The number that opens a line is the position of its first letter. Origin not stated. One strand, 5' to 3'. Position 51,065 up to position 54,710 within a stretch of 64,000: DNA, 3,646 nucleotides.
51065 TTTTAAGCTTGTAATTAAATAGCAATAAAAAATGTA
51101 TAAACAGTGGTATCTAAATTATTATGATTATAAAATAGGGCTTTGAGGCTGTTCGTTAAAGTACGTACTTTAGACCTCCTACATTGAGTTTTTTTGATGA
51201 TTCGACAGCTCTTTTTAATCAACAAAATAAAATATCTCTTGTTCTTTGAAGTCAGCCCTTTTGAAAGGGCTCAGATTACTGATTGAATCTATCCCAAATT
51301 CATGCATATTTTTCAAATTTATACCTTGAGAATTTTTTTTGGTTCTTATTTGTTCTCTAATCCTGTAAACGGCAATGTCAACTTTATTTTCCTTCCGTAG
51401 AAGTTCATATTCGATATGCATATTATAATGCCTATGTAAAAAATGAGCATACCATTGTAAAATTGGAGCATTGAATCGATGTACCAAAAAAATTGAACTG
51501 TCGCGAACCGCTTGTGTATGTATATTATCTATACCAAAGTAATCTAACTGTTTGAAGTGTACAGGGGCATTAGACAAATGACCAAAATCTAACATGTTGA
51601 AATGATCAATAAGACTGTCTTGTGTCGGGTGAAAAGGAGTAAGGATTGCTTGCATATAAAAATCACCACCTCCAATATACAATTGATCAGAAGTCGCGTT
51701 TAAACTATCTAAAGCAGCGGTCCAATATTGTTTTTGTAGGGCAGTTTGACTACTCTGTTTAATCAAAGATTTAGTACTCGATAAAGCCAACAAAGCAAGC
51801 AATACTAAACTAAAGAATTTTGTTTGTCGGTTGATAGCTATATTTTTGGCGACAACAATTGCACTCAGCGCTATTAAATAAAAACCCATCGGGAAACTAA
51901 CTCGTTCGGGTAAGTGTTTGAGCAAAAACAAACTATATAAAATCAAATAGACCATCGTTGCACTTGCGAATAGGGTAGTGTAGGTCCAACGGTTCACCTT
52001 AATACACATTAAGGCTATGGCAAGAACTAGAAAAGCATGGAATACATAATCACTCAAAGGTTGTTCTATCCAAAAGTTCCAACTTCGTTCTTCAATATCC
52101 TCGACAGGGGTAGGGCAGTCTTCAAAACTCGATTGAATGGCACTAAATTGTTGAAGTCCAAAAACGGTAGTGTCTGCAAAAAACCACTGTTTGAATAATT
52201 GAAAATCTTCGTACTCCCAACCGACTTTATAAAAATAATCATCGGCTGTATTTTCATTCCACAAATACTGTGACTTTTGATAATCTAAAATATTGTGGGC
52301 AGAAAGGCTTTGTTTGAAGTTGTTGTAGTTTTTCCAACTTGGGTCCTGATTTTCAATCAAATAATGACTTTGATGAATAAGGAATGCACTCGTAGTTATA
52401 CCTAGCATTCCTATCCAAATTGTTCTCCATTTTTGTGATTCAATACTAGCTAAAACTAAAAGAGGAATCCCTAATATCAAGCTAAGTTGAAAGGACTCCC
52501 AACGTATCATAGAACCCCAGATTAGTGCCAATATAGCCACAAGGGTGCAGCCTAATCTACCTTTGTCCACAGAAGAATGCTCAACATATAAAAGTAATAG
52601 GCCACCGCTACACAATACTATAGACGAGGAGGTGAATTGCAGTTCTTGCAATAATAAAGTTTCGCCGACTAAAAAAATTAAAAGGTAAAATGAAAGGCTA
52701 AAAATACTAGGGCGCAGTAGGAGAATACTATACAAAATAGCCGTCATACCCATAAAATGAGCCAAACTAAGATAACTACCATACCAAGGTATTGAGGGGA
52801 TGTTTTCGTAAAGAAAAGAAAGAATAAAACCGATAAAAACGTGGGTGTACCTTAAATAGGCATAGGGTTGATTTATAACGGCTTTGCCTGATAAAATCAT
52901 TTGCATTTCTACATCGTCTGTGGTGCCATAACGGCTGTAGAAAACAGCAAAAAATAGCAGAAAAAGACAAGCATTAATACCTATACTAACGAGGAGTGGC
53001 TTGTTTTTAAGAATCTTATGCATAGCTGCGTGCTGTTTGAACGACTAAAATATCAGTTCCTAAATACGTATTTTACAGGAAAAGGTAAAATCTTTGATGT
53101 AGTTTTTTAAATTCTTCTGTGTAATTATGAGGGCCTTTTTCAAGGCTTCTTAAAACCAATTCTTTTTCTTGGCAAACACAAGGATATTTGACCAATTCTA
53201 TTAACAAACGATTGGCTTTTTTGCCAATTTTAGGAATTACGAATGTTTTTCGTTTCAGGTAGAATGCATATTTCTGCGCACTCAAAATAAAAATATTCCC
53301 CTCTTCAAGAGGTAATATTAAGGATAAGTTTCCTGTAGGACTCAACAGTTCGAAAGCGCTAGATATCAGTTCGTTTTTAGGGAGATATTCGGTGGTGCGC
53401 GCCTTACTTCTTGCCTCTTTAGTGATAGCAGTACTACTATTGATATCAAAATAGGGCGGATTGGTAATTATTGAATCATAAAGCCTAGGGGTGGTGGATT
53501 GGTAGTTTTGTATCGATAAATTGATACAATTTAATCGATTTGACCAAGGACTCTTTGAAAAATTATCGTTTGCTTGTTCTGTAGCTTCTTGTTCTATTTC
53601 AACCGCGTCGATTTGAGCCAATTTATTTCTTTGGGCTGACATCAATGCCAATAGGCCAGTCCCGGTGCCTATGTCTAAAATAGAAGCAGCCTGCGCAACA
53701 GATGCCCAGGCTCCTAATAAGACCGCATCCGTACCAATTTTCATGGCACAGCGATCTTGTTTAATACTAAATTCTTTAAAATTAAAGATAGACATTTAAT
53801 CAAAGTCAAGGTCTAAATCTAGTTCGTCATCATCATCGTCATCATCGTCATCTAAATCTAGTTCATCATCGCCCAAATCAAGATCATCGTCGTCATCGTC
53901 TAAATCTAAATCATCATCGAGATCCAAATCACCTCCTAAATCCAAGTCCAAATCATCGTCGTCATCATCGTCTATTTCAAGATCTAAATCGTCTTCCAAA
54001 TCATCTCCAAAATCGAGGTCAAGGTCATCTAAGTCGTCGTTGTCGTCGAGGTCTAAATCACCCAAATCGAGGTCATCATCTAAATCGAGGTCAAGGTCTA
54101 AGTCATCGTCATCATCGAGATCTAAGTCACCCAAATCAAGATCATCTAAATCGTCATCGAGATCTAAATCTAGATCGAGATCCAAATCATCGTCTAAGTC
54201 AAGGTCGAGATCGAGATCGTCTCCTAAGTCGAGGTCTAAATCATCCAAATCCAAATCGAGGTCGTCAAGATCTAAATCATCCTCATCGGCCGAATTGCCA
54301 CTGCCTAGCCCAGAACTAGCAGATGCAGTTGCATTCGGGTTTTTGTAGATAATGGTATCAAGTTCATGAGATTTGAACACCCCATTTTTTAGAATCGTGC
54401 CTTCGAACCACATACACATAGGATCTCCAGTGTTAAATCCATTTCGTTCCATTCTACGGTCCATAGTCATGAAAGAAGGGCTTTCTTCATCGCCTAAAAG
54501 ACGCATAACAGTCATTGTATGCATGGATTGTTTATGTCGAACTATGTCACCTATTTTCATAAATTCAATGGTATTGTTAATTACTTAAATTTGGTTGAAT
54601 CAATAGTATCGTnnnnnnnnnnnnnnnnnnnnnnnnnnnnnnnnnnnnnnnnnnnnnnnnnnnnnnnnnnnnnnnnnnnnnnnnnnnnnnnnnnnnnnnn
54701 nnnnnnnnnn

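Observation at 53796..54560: YodC-like domain carrying a ~163-residue tail built almost entirely of Asp and Leu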

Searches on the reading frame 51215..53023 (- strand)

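Call 3: search_protein_families(library=pfam, proteins=[window:51215-53023:-], max_evalue=0.1)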
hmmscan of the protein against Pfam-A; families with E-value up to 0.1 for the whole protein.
window:51215-53023:- (602 aa): 1 family
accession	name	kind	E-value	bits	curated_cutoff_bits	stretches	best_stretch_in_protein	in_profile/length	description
PF24388.1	Permuted_GreAB-C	-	0.071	13.2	27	0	293-320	13-42/54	Permuted GreAB-C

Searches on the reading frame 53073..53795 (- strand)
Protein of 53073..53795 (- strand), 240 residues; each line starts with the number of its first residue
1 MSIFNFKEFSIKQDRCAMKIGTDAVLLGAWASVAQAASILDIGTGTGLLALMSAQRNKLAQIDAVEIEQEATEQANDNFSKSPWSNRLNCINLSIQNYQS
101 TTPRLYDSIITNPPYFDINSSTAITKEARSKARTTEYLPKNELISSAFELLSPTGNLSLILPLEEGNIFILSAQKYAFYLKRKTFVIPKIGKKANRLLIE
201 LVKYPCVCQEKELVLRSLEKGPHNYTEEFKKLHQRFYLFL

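Call 3: search_protein_families(library=pfam, proteins=[window:53073-53795:-], max_evalue=0.1)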
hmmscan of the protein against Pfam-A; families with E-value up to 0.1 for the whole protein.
window:53073-53795:- (240 aa): 14 families
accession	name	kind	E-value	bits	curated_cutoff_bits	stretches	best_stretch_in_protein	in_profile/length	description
PF05175.20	MTS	-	1.3e-13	51.4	23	1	35-127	31-121/170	Methyltransferase small domain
PF13649.12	Methyltransf_25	-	2.9e-06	28.3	27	1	39-111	1-70/97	Methyltransferase domain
PF07669.17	Eco57I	-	9.5e-06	26.2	25.3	1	66-162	33-135/171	Eco57I restriction-modification methylase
PF06325.19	PrmA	-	1.3e-05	25.3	22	1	33-112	159-233/296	Ribosomal protein L11 methyltransferase (PrmA)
PF01596.23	Methyltransf_3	-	1.4e-05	24.9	22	1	6-91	14-101/204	O-methyltransferase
PF12847.13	Methyltransf_18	-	5.5e-05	23.6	27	1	31-91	10-70/151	Methyltransferase domain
PF01170.24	UPF0020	-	0.00012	22.3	22.3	1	48-116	65-132/197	RMKL-like, methyltransferase domain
PF13679.12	Methyltransf_32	-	0.00036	21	27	1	34-102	24-96/143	Methyltransferase domain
PF13847.12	Methyltransf_31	-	0.00051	20.2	27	1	37-133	5-102/145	Methyltransferase domain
PF08242.18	Methyltransf_12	-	0.001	20.2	30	1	40-111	1-71/98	Methyltransferase domain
PF13489.12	Methyltransf_23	-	0.0024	18.1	27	1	35-83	22-61/164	Methyltransferase domain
PF01135.25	PCMT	-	0.0036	17.5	20.3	1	30-109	68-146/210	Protein-L-isoaspartate(D-aspartate) O-methyltransferase (PCMT)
PF08241.18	Methyltransf_11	-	0.0047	18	21.2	1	40-96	1-52/95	Methyltransferase domain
PF02390.23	Methyltransf_4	-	0.0086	16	24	1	36-92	2-57/173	Putative methyltransferase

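Call 4: search_protein_families(library=ncbifam, proteins=[window:53073-53795:-], max_evalue=0.1)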
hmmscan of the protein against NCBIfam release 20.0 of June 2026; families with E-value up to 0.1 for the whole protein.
window:53073-53795:- (240 aa): 48 families (the best 25 are shown)
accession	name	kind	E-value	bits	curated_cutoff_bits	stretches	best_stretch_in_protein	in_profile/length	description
NF047853.1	tRm6a37MtseTrmN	equivalog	7.8e-70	235.4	350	1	4-239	12-243/244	tRNA(1)(Val) (adenine(37)-N(6))-methyltransferase TrmN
TIGR03533.1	L3_gln_methyl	equivalog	9.3e-16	58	229.7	1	29-130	115-214/284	50S ribosomal protein L3 N(5)-glutamine methyltransferase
TIGR03534.1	RF_mod_PrmC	equivalog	3.1e-15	56.3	199.1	1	19-129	70-180/253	peptide chain release factor N(5)-glutamine methyltransferase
NF011529.0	PRK14968.1-3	equivalog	8.3e-12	44.9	162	1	5-126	4-119/198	putative methyltransferase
TIGR00536.1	hemK_fam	subfamily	1.4e-11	44.1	115.5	1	35-120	114-197/286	HemK family protein methyltransferase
NF043040.1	corrin_prot_MT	hypoth_equivalog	1.3e-08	34.6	180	1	33-110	38-115/216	corrinoid protein-associated methyltransferase CpaM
NF001785.0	PRK00517.2-2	equivalog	4.5e-08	32.6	188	1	35-112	145-218/282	50S ribosomal protein L11 methyltransferase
NF011528.0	PRK14968.1-2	equivalog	1.1e-05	25.1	171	1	3-119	6-121/205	putative methyltransferase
NF002421.0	PRK01544.1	equivalog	1.6e-05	23.8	567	1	34-125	137-226/524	bifunctional peptide chain release factor N(5)-glutamine methyltransferase PrmC/tRNA (guanosine(46)-N7)-methyltransferase TrmB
NF007023.0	PRK09489.1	equivalog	2.4e-05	23.7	295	1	34-123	195-280/342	16S rRNA (guanine(1207)-N(2))-methyltransferase RsmC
TIGR00537.1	hemK_rel_arch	hypoth_equivalog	2.9e-05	23.8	87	1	23-123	7-100/179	HemK2/MTQ2 family protein methyltransferase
NF011530.0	PRK14968.1-4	equivalog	3.2e-05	23.4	243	1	25-118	27-112/202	putative methyltransferase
TIGR01983.1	UbiG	equivalog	4.3e-05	22.9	102.95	1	34-111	48-122/228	bifunctional 2-polyprenyl-6-hydroxyphenol methylase/3-demethylubiquinol 3-O-methyltransferase UbiG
NF001790.0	PRK00517.3-3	equivalog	0.0002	20.8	269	1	34-112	121-198/262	50S ribosomal protein L11 methyltransferase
TIGR02987.1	met_A_Alw26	exception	0.0003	19.7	353.5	1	55-126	59-133/523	Alw26I/Eco31I/Esp3I family type II restriction adenine-specific DNA-methyltransferase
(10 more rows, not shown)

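Call 13: find_related_loci(query=window:53073-53795:-, collection=genome_contigs, flank=6000)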
Query window:53073-53795:- (240 aa) in genome_contigs; peptide patterns used: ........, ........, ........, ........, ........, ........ (x = any residue, [..] = any of these).
101 stretches matched a pattern; 16 encode a relative of the query (tblastn E <= 1e-3); 16 distinct loci.
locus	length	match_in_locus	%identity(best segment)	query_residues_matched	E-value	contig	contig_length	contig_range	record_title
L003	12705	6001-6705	45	4-240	2e-54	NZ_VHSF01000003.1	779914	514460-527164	Christiangramia sabulilitoris strain HSMS-1 contig3, whole genome shotgun sequence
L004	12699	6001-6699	46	4-238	3e-54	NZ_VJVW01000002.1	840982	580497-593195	Christiangramia aestuarii strain BS12 scaffold_1, whole genome shotgun sequence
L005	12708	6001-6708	46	4-240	5e-54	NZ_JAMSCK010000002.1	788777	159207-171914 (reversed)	Gramella jeungdoensis strain HMD3159 NODE_2_length_788777_cov_54.204206, whole genome shotgun sequence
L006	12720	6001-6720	43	1-240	9e-54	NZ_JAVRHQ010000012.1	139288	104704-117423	Autumnicola tepida strain F363 12, whole genome shotgun sequence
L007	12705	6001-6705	46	4-240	1e-53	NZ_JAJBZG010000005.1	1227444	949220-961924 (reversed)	Christiangramia sediminis strain ASW11-100 NODE_1_length_1227444_cov_168.998027, whole genome shotgun sequence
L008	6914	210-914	45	4-240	1e-53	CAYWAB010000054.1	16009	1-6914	MAG TPA_asm: uncultured Christiangramia sp. isolate SRP304980_co2_49 genome assembly, contig: NODE_2150_length_16009_cov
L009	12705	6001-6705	45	4-240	2e-53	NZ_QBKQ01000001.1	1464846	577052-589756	Christiangramia gaetbulicola strain DSM 23082 Ga0183451_11, whole genome shotgun sequence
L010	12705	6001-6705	45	4-240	3e-53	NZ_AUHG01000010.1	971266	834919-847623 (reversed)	Christiangramia echinicola DSM 19838 G530DRAFT_scaffold00001.1_C, whole genome shotgun sequence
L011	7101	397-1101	45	4-240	2e-52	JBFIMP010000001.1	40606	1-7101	MAG: Christiangramia sp. isolate Mix_sand12.2021.10.G.33 k141_822078_length_40606_cov_22.2247, whole genome shotgun sequ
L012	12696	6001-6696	45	4-237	5e-52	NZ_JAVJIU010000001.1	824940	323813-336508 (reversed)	Christiangramia sediminicola strain SM2212 SM2212_1, whole genome shotgun sequence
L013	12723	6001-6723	43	4-238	1e-50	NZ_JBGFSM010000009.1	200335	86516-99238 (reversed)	Zunongwangia sp. H14 NODE_9_length_200335_cov_152.254432, whole genome shotgun sequence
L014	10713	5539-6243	43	4-240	4e-50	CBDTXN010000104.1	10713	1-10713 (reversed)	MAG TPA_asm: uncultured Flavobacteriaceae bacterium isolate ERR2431956_binner13_Refined_36 genome assembly, contig: ERZ2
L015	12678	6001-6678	40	4-239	3e-46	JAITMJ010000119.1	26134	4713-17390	MAG: Flavobacteriaceae bacterium isolate Pmx449_bin11 k119_2099177, whole genome shotgun sequence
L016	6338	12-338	38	129-240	4e-10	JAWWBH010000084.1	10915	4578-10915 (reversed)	MAG: Christiangramia sp. isolate HN16.bin.6 k141_103665_length_10915_cov_96.0000, whole genome shotgun sequence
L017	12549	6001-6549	24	21-199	7e-10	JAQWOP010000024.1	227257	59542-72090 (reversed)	MAG: Hyphomicrobiales bacterium isolate cluster2_bin.206 k141_1560174, whole genome shotgun sequence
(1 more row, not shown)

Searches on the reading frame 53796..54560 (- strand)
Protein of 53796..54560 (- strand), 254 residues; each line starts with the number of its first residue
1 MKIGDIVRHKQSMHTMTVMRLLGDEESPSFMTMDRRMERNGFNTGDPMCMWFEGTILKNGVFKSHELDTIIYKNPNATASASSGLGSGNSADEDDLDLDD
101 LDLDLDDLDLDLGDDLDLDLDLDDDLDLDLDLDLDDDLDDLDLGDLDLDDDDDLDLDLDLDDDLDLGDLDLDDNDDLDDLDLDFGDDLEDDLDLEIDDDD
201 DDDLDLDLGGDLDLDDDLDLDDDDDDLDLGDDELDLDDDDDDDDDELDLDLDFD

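Call 3: search_protein_families(library=pfam, proteins=[window:53796-54560:-], max_evalue=0.1)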
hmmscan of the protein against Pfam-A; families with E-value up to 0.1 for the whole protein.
window:53796-54560:- (254 aa): 0 families

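Call 4: search_protein_families(library=ncbifam, proteins=[window:53796-54560:-], max_evalue=0.1)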
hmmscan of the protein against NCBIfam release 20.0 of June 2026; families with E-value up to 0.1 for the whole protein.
window:53796-54560:- (254 aa): 0 families

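Call 11: find_encoding_contigs(protein=window:53796-54560:-, flank=5000)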
Protein window:53796-54560:- (254 aa): 1 contig read that carries it; 1 place shown.
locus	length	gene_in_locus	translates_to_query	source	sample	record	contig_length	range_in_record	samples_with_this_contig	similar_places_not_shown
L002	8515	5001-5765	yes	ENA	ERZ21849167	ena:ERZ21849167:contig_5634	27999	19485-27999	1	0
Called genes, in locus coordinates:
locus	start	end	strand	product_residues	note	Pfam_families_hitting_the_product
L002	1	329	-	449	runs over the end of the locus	PF00139:Lectin_legB, PF18483:Lectin_L-type_dom, PF18962:Por_Secre_tail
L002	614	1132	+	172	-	-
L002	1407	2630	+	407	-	PF00155:Aminotran_1_2, PF01041:DegT_DnrJ_EryC1, PF00266:Aminotran_5 (weak), PF01053:Cys_Met_Meta_PP (weak)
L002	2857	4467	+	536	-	PF01293:PEPCK_ATP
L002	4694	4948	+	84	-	-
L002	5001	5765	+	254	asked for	-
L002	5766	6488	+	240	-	PF01596:Methyltransf_3 (weak), PF07669:Eco57I (weak), PF05175:MTS, PF06325:PrmA (weak), PF13649:Methyltransf_25 (weak)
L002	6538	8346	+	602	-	-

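Call 35: predict_structure(alignment_id=A1)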
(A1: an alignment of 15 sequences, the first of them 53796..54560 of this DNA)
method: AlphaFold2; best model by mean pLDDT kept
length: 254 residues; sequences in the alignment: 15
mean_pLDDT: 64.1   pTM: 0.34
mean pLDDT of the five models: 64.1, 63.7, 63.4, 60.0, 59.7
residues with pLDDT >= 90: 64; 70-90: 8; 50-70: 126; < 50: 56
segments of 3 or more residues with pLDDT < 50: 76-88, 191-198
pLDDT, mean of each block of 10 residues (from residue 1): 95 96 89 94 97 96 96 56 45 56 60 53 50 53 53 54 56 54 50 46 49 51 52 52 52 54
secondary structure, 60 per line:
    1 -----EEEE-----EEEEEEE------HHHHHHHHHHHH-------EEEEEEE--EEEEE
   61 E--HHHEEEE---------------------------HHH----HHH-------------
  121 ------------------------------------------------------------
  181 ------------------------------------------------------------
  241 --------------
elements in order: E6-9 E15-21 H28-39 E47-53 E56-61 E67-70

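Call 38: fold_search(model_id=the predicted structure, library=pdb)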
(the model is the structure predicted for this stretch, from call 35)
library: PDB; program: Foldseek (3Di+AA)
matches with E <= 10: 571; with E <= 0.001: 0
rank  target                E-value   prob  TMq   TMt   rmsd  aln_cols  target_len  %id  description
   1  9a5o_B                3.6e-02  0.97  0.16  0.06   7.7        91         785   11  Integrative model of YABR-MUTS2 by crosslinking MS and deep learning (released 2024-09-18)
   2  6a7k_B                5.0e-02  1.00  0.18  0.73   2.3        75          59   13  X-ray structure of NdhS from T. elongatus (released 2019-01-16)
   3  6khi_S                6.8e-02  1.00  0.18  0.68   2.7        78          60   15  Supercomplex for cylic electron transport in cyanobacteria (released 2020-02-12)
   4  6hum_S                8.3e-02  1.00  0.18  0.79   2.3        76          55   13  Structure of the photosynthetic complex I from Thermosynechococcus elongatus (released 2019-01-09)
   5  9hyu_E                1.1e-01  0.99  0.18  0.62   4.2        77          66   14  Cryo-EM structure of the Chromera velia PSI supercomplex at 1.84 Angstrom resolution (released 2026-01-28)
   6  2jz2_MODEL_1_A        1.2e-01  0.99  0.18  0.64   8.1        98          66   12  Solution NMR structure of Ssl0352 protein from Synechocystis sp. PCC 6803. Northeast Structural Genomics Conso (released 2008-01-22)
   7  6a7k_A                1.2e-01  0.99  0.17  0.60   3.4        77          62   16  X-ray structure of NdhS from T. elongatus (released 2019-01-16)
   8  5ycq                  1.2e-01  0.97  0.18  0.52   4.9        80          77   11  Unique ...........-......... Factor for the AAA+ Lon Protease (released 2018-04-11)
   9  3c4s_B                1.3e-01  1.00  0.18  0.78   2.4        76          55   14  Crystal structure of the Ssl0352 protein from Synechocystis sp. Northeast Structural Genomics Consortium target SgR42 (released 2008-02-12)
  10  3c4s_A                1.9e-01  0.99  0.17  0.70   2.4        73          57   15  Crystal structure of the Ssl0352 protein from Synechocystis sp. Northeast Structural Genomics Consortium target SgR42 (released 2008-02-12)
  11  7otj_A                2.1e-01  0.85  0.17  0.11   6.8        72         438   11  Crystal structure of Pif1 helicase from Candida albicans (released 2021-07-07)
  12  9iad_A                2.4e-01  0.82  0.18  0.07   8.5        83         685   14  Chroococcidiopsis thermalis Argonaute (CtAgo) bound to the 3' end of a guide DNA (released 2025-04-23)
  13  8rap_Z                2.4e-01  0.44  0.13  0.08  11.7        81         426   15  Structure of Sen1-ADP.BeF3 bound RNA Polymerase II pre-termination complex (released 2024-10-30)
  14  2l89_MODEL_1_A        2.6e-01  0.72  0.17  0.35   5.9        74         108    9  Solution structure of Pdp1 PWWP domain reveals its unique binding sites for methylated H4K20 and DNA (released 2011-12-21)
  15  8xhv_A                2.7e-01  0.54  0.16  0.07   6.9        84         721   11  Structure of the Argonaute protein from Kurthia massiliensis in complex with guide DNA (released 2025-01-01)
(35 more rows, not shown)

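Call 46: find_homologous_proteins(query=window:53796-54560:-, max_evalue=0.001)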
Query window:53796-54560:- (254 aa): 5 proteins with E <= 0.001 among 8000 candidates.
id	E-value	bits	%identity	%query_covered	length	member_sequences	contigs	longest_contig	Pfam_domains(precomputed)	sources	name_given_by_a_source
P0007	1.0e-29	122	40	40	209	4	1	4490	-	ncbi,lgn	-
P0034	2.3e-27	114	44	35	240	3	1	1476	-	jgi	jgi:hypothetical protein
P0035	4.8e-25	107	44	30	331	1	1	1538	-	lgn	-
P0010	2.0e-23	101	-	-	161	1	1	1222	-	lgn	-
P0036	1.6e-21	95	51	28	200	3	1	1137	-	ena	-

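Call 64: list_cluster_members(proteins=[L169:5576-6403:+, window:53799-54560:-])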
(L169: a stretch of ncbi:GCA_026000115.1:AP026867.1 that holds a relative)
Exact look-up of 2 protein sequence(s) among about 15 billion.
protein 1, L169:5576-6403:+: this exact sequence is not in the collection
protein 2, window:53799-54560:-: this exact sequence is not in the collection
